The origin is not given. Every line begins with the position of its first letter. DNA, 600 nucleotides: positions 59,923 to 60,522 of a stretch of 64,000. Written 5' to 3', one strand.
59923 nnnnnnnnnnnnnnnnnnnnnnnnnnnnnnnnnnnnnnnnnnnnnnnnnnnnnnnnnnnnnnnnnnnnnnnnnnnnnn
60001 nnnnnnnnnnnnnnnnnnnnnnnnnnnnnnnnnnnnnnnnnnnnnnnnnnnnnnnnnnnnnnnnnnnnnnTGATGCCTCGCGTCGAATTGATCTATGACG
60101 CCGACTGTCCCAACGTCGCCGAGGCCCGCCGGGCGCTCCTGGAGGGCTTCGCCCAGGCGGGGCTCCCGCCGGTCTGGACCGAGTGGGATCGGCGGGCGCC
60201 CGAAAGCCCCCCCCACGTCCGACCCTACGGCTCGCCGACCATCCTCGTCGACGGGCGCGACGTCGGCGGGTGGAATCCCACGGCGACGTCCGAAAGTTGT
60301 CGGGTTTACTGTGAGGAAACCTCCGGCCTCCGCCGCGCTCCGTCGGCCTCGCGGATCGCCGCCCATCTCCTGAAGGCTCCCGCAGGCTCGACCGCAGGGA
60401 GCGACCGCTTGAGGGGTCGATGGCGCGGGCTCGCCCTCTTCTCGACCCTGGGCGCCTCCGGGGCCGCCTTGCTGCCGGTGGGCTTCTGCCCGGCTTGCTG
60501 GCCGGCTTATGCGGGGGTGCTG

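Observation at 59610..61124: Compact mer-like operon without MerA/MerP: Hg-type MerR, Trx-fold-MerT-like fusion, and mini-thioredoxin with MerA-like CCAG tail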

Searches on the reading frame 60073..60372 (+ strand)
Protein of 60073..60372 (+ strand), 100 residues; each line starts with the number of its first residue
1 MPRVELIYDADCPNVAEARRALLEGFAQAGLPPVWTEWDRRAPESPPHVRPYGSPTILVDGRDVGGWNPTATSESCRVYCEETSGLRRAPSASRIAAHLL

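Call 40: search_protein_families(library=ncbifam, proteins=[window:60073-60372:+], max_evalue=1)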
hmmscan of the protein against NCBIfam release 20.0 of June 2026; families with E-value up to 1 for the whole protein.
window:60073-60372:+ (100 aa): 1 family
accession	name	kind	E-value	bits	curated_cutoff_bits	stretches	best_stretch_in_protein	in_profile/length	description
NF049942.1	DF_fam_seleno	subfamily_domain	3.4e-10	39.8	70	1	4-95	1-93/96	DF family (seleno)protein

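Call 41: search_protein_families(library=pfam, proteins=[window:60073-60372:+], max_evalue=1)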
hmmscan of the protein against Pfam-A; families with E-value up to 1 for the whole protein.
window:60073-60372:+ (100 aa): 2 families
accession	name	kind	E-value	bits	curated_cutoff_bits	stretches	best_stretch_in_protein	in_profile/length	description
PF06224.18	AlkZ-like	-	0.0089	16.1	25.9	1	41-82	278-307/329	DNA glycosylase AlkZ-like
PF10865.14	DUF2703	-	0.051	14.1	23.6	1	14-85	24-93/120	Domain of unknown function (DUF2703)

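Call 58: search_protein_representatives(protein=window:60073-60372:+)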
Query: 100 residues. Proteins with E-value up to 0.001 (for the whole library): 981; up to 1e-10: 503; up to 1e-30: 0. The best 150 are listed.
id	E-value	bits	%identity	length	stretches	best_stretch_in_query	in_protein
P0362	2.0e-30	121.4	61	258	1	1-99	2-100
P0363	6.9e-29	116.5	57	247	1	3-98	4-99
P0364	8.2e-29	116.2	56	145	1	2-99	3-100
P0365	1.4e-28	115.5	59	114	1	1-97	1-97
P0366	1.5e-28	115.4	65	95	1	1-80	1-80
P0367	1.5e-27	112.1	58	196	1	3-100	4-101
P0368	3.6e-27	110.9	55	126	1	2-99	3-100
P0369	4.6e-27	110.6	53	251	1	3-99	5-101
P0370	1.6e-26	108.8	52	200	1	3-98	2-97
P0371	4.6e-26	107.4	50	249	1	3-98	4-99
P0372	1.2e-25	106.0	55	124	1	2-99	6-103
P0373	2.2e-25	105.2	53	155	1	3-100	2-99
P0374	2.3e-25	105.1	49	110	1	3-97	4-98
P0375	2.8e-25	104.9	52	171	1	2-97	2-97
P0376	4.6e-25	104.2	55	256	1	4-99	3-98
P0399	4.7e-23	97.7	47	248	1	3-98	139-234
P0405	1.3e-22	96.3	46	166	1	2-96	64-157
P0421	1.1e-21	93.2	47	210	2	34-98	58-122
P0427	1.8e-21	92.6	48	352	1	1-98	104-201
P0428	1.9e-21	92.6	47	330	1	2-95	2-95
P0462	5.7e-20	87.8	50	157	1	3-95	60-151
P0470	8.9e-20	87.2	46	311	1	1-97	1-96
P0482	1.7e-19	86.3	50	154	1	3-95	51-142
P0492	2.4e-19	85.8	53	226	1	4-97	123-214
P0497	3.3e-19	85.3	48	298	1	3-97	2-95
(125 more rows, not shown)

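Call 59: search_protein_families(library=pfam, proteins=[P0399, P0427, P0428, P0470, P0497, P0492, P0405, P0462, P0482, P0421], max_evalue=0.001)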
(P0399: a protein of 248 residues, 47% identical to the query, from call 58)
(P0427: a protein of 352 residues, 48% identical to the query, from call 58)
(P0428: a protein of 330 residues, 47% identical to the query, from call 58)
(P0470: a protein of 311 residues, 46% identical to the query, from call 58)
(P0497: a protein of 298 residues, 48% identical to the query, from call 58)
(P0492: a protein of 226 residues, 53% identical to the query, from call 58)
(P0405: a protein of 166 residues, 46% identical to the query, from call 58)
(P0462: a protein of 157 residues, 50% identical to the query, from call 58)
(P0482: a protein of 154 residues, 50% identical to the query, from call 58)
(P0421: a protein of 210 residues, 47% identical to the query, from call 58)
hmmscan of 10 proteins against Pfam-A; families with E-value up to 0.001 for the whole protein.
P0399 (248 aa): 3 families
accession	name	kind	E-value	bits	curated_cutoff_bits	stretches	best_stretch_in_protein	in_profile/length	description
PF09278.17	MerR-DNA-bind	-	2.6e-18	66.8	25.4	1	49-112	1-64/65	MerR, DNA binding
PF13411.12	MerR_1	-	3.9e-16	59.3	21.6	1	7-73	2-67/69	MerR HTH family regulatory protein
PF00376.29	MerR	-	1.6e-13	50.6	28.2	1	7-44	1-38/38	MerR family regulatory protein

P0427 (352 aa): 1 family
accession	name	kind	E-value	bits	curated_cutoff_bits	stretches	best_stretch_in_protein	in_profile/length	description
PF03203.19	MerC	-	5.2e-08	33.9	27.6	1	231-329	7-106/108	MerC mercury resistance protein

P0428 (330 aa): 1 family
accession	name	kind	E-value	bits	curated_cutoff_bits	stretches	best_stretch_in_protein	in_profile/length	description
PF03243.20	MerB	-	3.2e-31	108.4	27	2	176-262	1-86/126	Alkylmercury lyase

P0470 (311 aa): 2 families
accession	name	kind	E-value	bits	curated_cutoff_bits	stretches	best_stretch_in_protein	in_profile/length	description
PF00403.32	HMA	-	1.3e-12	48.4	24.8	1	242-304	1-62/62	Heavy-metal-associated domain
PF02411.20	MerT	-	4.9e-11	43.1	32.9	1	121-213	12-103/116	MerT mercuric transport protein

P0497 (298 aa): 1 family
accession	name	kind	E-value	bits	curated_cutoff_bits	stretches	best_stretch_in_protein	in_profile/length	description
PF00403.32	HMA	-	2.5e-12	47.5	24.8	1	228-287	2-61/62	Heavy-metal-associated domain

P0492 (226 aa): 1 family
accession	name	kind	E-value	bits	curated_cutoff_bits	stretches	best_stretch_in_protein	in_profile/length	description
PF10865.14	DUF2703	-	2.7e-05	24.7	23.6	0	135-215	26-119/120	Domain of unknown function (DUF2703)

P0405 (166 aa): 0 families

P0462 (157 aa): 0 families

P0482 (154 aa): 0 families

P0421 (210 aa): 0 families

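Call 69: predict_structure(alignment_id=A6)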
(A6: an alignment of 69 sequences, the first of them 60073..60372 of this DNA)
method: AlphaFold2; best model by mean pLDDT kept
length: 100 residues; sequences in the alignment: 69
mean_pLDDT: 92.6   pTM: 0.86
mean pLDDT of the five models: 92.6, 92.4, 92.4, 91.4, 90.7
residues with pLDDT >= 90: 79; 70-90: 20; 50-70: 1; < 50: 0
segments of 3 or more residues with pLDDT < 50: none
pLDDT, mean of each block of 10 residues (from residue 1): 95 96 98 97 94 95 90 80 85 96
secondary structure, 60 per line:
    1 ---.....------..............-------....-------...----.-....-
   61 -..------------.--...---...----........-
elements in order: E4-8 H15-28 E36-39 E56-59 E79-81 E85-87 H92-99
